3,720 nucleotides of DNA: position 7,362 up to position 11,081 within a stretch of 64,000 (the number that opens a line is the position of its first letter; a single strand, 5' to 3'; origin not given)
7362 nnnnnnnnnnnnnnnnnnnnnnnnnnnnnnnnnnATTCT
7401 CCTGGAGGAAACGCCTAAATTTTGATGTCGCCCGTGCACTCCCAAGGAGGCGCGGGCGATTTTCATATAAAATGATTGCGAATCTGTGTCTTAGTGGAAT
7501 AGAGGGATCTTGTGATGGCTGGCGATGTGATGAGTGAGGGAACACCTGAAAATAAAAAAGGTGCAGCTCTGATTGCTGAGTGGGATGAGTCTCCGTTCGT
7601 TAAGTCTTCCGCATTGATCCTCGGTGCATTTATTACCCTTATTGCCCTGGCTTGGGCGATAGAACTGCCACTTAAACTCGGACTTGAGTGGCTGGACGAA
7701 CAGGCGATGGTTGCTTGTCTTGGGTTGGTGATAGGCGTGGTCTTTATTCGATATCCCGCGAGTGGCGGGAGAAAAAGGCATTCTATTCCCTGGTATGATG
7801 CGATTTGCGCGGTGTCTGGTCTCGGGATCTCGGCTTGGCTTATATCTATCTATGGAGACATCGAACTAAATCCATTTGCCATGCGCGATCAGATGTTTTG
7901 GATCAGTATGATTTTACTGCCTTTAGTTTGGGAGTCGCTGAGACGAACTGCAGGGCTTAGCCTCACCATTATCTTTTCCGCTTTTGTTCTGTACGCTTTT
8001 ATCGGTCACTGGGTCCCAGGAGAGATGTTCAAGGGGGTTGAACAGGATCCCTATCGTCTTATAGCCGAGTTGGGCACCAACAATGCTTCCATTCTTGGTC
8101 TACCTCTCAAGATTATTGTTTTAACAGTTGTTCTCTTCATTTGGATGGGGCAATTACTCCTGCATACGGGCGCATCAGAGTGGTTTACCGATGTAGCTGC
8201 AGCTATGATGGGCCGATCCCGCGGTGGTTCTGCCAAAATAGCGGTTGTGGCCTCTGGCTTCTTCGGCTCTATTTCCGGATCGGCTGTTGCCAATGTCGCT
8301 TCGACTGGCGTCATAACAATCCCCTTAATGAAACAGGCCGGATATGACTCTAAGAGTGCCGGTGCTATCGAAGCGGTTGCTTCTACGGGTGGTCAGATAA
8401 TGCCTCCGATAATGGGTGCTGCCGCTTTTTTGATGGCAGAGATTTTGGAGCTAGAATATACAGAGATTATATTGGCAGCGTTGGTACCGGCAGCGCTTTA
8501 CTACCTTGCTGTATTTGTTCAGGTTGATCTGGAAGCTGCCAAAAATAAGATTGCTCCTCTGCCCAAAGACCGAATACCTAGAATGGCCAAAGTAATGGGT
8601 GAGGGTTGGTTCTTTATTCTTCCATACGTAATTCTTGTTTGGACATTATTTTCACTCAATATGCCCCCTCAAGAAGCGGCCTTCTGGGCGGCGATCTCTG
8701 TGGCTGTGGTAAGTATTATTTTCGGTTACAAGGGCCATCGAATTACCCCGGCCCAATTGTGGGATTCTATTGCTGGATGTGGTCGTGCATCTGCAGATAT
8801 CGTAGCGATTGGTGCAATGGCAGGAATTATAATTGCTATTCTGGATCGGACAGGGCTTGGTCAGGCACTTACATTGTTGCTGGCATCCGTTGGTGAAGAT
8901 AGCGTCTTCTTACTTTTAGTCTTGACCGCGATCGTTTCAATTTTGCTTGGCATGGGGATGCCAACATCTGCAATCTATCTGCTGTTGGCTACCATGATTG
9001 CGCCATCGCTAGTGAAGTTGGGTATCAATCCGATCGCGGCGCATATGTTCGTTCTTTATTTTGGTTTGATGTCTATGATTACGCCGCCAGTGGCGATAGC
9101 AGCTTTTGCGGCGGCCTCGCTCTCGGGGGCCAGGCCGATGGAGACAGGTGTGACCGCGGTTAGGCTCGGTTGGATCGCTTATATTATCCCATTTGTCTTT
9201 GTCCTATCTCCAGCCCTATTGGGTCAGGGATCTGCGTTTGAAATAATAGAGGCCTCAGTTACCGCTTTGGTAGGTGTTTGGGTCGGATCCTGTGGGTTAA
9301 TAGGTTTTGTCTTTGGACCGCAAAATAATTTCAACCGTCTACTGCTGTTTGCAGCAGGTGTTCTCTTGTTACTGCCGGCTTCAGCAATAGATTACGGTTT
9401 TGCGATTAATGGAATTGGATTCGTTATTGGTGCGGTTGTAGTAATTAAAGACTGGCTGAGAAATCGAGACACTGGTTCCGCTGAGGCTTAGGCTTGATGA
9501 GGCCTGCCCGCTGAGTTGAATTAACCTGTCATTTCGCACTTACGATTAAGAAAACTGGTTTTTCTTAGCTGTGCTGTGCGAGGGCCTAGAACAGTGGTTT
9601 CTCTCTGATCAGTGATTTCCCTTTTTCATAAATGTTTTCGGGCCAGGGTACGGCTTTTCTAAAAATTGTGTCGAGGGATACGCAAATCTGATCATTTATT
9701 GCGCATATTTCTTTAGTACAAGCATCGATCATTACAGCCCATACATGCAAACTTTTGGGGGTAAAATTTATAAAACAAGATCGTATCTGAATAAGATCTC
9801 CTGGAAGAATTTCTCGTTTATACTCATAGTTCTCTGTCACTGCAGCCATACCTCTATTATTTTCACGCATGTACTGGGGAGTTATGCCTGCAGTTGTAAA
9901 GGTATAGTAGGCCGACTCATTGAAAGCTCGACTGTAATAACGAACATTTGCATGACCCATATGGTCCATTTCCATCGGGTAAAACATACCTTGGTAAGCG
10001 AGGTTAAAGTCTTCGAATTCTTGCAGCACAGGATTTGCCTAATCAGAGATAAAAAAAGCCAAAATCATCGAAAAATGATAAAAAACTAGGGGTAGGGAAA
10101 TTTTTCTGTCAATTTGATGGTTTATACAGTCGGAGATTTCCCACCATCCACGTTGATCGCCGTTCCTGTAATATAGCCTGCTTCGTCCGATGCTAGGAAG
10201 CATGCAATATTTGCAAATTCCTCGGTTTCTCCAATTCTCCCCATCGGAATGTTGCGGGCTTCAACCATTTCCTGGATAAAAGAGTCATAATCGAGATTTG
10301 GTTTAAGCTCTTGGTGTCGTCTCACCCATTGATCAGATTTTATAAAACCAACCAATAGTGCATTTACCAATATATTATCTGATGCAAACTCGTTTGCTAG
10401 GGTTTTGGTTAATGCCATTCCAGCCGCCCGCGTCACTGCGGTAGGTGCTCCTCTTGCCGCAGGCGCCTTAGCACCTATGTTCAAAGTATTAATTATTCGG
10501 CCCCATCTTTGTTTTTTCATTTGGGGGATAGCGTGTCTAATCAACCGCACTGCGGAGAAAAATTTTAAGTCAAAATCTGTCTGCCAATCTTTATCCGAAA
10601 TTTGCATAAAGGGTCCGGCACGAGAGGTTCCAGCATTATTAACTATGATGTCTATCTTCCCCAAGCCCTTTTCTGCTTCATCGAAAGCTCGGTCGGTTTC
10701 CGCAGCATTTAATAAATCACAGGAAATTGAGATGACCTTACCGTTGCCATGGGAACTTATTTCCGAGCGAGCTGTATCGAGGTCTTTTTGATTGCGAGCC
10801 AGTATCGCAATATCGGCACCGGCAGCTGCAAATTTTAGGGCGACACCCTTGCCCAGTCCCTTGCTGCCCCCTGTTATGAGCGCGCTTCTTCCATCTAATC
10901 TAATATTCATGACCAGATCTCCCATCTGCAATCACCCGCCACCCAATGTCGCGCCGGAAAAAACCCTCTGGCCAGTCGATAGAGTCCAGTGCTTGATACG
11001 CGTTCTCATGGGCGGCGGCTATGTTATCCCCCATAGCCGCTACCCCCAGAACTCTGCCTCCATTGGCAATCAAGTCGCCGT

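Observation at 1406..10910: Candidate catabolic/uptake module: two UbiD-family decarboxylases plus PhyH dioxygenase, alpha/beta hydrolase, TAXI-TRAP transporter, thioesterase and SDR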

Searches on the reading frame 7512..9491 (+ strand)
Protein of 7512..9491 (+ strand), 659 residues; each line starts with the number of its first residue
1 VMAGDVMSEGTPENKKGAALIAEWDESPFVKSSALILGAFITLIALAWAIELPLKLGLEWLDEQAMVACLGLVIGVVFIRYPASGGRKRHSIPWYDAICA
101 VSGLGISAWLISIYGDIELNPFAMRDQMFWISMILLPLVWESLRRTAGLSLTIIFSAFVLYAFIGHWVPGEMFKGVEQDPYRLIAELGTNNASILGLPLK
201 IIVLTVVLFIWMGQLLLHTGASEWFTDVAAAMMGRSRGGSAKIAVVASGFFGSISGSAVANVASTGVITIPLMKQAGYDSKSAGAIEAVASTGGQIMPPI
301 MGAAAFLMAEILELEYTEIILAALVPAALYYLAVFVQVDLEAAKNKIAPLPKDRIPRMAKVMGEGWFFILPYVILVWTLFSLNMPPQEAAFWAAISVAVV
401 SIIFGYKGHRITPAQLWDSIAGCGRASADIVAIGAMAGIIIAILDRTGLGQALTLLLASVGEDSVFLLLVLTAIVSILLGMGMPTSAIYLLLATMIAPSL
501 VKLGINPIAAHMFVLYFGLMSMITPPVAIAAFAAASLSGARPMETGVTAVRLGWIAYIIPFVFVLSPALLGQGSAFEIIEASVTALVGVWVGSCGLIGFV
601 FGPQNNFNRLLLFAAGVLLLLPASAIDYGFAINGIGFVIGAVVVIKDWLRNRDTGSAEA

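Call 4: search_protein_families(library=pfam, proteins=[window:7512-9491:+])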
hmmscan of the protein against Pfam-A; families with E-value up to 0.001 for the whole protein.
window:7512-9491:+ (659 aa): 1 family
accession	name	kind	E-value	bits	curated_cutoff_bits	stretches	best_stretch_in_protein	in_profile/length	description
PF06808.19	DctM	-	1e-87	295.1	23.8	1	138-576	5-411/413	Tripartite ATP-independent periplasmic transporter, DctM component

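Call 5: search_protein_families(library=ncbifam, proteins=[window:7512-9491:+])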
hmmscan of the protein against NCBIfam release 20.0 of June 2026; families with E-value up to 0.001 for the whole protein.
window:7512-9491:+ (659 aa): 3 families
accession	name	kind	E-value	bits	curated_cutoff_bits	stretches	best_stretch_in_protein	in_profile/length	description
TIGR02123.1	TRAP_fused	subfamily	5.2e-175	583.6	320.65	1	43-651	13-612/615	TRAP transporter fused permease subunit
TIGR00786.1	dctM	subfamily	4.2e-35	121.3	268.45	1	203-555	40-384/405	TRAP transporter large permease subunit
NF011634.1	PRK15060.1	equivalog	1e-13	51.1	800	1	203-530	56-377/425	2,3-diketo-L-gulonate TRAP transporter large permease YiaN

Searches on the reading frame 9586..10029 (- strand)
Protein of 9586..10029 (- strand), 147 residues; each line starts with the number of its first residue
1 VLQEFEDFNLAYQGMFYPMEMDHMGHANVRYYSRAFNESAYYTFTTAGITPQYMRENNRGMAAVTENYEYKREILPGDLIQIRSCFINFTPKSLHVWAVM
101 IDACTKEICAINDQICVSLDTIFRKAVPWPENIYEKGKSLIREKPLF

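Call 4: search_protein_families(library=pfam, proteins=[window:9586-10029:-])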
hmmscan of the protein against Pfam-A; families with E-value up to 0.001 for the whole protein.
window:9586-10029:- (147 aa): 1 family
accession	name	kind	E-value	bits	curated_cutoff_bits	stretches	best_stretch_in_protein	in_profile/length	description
PF13279.12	4HBT_2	-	2.7e-17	63.8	25.5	1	18-136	3-121/122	Thioesterase-like superfamily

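Call 5: search_protein_families(library=ncbifam, proteins=[window:9586-10029:-])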
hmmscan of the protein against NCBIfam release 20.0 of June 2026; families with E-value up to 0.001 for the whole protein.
window:9586-10029:- (147 aa): 1 family
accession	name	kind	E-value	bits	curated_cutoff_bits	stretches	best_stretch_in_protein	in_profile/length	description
NF005716.0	PRK07531.1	equivalog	5.1e-07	28.8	592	1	21-141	357-475/495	carnitine 3-dehydrogenase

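Call 82: search_solved_structures(query=window:9586-10029:-, max_evalue=0.01)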
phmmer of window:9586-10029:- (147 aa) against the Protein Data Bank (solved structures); distinct sequences matched with E-value up to 0.01: 1.
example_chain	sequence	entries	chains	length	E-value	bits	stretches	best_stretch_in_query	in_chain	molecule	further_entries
2hlj_A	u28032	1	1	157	0.0077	19.7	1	21-130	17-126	Hypothetical protein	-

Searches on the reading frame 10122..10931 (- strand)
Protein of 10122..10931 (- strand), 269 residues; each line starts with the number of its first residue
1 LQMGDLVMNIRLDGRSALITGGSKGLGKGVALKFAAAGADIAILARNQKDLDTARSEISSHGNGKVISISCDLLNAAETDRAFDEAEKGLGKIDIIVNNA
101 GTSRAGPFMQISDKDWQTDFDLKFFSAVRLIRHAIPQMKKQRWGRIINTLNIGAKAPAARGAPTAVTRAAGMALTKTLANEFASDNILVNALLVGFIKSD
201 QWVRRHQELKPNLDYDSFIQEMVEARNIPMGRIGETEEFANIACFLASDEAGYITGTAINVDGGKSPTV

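Call 4: search_protein_families(library=pfam, proteins=[window:10122-10931:-])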
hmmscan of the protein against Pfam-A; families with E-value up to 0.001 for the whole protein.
window:10122-10931:- (269 aa): 4 families
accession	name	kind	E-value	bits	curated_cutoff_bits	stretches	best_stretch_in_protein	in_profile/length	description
PF13561.12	adh_short_C2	-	1.7e-50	172.3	27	1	24-264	6-234/236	Enoyl-(Acyl carrier protein) reductase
PF00106.31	adh_short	-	3.8e-44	150.9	26.6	1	17-204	3-189/195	short chain dehydrogenase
PF08659.16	KR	-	2.7e-11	44.2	22.6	1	17-131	3-120/180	KR domain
PF08643.16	DUF1776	-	0.00051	20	25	1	103-198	103-200/294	Fungal family of unknown function (DUF1776)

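Call 5: search_protein_families(library=ncbifam, proteins=[window:10122-10931:-])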
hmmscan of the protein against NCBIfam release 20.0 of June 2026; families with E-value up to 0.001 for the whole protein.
window:10122-10931:- (269 aa): 230 families (the best 25 are shown)
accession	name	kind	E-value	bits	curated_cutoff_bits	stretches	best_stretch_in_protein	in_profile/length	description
NF005468.0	PRK07062.1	equivalog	2.6e-61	207.4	266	1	8-266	2-262/265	SDR family oxidoreductase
NF005559.1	PRK07231.1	subfamily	5.6e-54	183.3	215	1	11-265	1-247/249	glucose 1-dehydrogenase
NF009466.0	PRK12826.1-2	subfamily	1.4e-52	178.6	222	1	15-266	4-245/248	3-oxoacyl-ACP reductase FabG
TIGR01830.1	3oxo_ACP_reduc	equivalog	1.1e-51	175.8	297.75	1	17-264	1-237/239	3-oxoacyl-[acyl-carrier-protein] reductase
NF004198.0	PRK05653.1-3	equivalog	1.4e-51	175.3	296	1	11-265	4-246/248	3-oxoacyl-ACP reductase FabG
NF005095.0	PRK06523.1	subfamily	9.9e-51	172.7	231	1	9-269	5-261/261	oxidoreductase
NF006212.0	PRK08339.1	equivalog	1.6e-50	172.2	339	1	8-267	2-260/263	short chain dehydrogenase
NF006080.0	PRK08226.1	equivalog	3.2e-49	167.7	356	1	11-265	3-253/263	SDR family oxidoreductase UcpA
NF004779.0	PRK06125.1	subfamily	3.6e-49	167.6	261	1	8-266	1-254/259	short-chain dehydrogenase/reductase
NF006693.0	PRK09242.1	equivalog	6.4e-49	166.4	328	1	10-264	6-252/258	SDR family oxidoreductase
NF004197.0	PRK05653.1-1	equivalog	6.4e-48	163.5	332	1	8-264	1-245/249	3-oxoacyl-ACP reductase FabG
NF004791.0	PRK06138.1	equivalog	3.8e-46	157.5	312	1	11-266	2-250/252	SDR family oxidoreductase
NF009468.0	PRK12826.1-4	equivalog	1.8e-45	155.6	318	1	10-265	3-247/256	SDR family oxidoreductase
NF009093.0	PRK12429.1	subfamily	1.4e-44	152.3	258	1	12-264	3-255/259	3-hydroxybutyrate dehydrogenase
NF006070.0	PRK08213.1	subfamily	1.9e-44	152.1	279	1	9-266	7-257/259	gluconate 5-dehydrogenase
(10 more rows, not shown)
